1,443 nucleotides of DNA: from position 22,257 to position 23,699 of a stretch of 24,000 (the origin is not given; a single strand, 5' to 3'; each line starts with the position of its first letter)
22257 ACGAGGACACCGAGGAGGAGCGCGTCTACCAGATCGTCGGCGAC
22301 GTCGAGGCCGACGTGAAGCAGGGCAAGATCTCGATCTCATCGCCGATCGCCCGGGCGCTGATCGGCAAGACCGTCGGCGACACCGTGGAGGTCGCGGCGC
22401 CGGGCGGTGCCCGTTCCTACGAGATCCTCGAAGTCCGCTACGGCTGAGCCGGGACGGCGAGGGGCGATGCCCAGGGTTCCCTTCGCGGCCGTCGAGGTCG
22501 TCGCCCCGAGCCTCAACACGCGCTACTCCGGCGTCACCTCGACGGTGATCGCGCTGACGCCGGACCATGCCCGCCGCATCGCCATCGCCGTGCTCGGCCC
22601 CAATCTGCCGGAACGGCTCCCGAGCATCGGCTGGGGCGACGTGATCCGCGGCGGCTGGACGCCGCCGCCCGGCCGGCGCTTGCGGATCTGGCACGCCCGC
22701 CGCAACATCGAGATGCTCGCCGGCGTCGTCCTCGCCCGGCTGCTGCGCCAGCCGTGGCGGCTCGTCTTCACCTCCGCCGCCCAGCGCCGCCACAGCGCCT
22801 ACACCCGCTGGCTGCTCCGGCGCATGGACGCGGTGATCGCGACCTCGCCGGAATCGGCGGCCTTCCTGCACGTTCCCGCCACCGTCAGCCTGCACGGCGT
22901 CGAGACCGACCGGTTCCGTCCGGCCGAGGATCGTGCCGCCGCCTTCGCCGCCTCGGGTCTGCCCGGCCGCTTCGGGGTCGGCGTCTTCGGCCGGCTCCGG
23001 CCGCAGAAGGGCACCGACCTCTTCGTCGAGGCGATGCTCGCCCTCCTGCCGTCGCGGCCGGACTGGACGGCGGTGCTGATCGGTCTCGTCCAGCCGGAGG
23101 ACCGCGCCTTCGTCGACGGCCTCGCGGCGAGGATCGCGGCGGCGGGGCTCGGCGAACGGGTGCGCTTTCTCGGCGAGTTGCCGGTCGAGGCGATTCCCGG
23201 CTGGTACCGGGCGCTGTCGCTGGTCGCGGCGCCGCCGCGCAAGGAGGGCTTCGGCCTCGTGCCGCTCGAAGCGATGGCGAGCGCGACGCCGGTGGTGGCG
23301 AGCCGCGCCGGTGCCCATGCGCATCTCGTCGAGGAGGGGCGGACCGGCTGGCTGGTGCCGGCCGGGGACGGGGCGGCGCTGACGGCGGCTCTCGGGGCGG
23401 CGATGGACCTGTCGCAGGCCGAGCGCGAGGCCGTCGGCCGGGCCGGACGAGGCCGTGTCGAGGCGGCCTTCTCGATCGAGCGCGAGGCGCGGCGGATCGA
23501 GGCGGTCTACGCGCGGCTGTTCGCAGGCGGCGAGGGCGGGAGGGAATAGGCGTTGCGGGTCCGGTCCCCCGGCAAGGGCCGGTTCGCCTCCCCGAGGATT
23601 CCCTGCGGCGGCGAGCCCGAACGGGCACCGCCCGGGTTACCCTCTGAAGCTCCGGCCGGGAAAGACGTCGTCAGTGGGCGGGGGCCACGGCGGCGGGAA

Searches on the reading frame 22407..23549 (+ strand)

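Call 80: search_protein_families(library=pfam, proteins=[window:22407-23549:+])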
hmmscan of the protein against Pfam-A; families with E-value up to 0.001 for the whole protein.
window:22407-23549:+ (380 aa): 4 families
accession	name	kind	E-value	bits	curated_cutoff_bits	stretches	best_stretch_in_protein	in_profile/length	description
PF13692.12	Glyco_trans_1_4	-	5.1e-30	105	27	1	191-331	4-138/142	Glycosyl transferases group 1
PF00534.26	Glycos_transf_1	-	6.5e-29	101.1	26.4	1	191-348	18-170/172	Glycosyl transferases group 1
PF20706.3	GT4-conflict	-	9e-09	35.2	26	1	130-310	137-322/385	Family 4 Glycosyltransferase in conflict systems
PF13524.12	Glyco_trans_1_2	-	9.9e-07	29.2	25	1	246-365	20-143/144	Glycosyl transferase-like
